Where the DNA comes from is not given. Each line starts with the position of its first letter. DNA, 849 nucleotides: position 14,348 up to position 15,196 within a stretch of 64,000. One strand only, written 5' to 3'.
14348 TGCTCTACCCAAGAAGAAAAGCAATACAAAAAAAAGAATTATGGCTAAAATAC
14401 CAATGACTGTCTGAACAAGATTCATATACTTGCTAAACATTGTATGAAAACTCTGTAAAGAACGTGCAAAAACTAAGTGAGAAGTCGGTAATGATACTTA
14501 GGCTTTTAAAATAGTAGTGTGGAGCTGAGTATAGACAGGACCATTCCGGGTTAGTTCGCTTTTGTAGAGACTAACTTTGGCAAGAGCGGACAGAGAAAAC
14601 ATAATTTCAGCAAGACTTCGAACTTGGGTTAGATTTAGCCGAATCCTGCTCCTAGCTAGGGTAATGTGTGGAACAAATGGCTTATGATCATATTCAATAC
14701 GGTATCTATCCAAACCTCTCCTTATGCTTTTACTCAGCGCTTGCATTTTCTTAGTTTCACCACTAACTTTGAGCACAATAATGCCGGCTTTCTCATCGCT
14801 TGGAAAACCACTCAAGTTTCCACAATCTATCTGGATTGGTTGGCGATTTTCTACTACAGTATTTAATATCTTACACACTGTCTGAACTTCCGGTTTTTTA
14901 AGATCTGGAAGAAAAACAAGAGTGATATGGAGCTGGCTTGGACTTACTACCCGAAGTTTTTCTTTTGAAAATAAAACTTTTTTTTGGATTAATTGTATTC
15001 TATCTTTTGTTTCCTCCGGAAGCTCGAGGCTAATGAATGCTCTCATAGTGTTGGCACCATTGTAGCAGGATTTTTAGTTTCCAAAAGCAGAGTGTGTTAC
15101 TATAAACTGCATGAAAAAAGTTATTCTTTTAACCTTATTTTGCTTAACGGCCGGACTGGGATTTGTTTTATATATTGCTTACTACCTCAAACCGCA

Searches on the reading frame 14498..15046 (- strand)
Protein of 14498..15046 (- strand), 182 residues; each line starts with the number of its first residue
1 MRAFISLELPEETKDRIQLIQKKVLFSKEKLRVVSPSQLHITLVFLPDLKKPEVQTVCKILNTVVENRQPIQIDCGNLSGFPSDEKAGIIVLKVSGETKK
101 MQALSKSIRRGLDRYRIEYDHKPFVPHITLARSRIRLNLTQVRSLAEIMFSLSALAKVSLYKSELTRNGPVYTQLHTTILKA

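Call 35: search_protein_families(library=pfam, proteins=[window:14498-15046:-], max_evalue=0.00001)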
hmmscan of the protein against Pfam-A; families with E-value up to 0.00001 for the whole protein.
window:14498-15046:- (182 aa): 3 families
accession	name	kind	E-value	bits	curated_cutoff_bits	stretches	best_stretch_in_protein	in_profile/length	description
PF02834.22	LigT_PEase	-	2.6e-22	79.2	23.3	2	7-90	1-86/87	LigT like Phosphoesterase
PF13563.12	2_5_RNA_ligase2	-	2e-11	44.6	27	1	15-139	7-122/152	2'-5' RNA ligase superfamily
PF10469.15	AKAP7_NLS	-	2e-08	34.8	24.4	1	4-138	4-154/208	AKAP7 2'5' RNA ligase-like domain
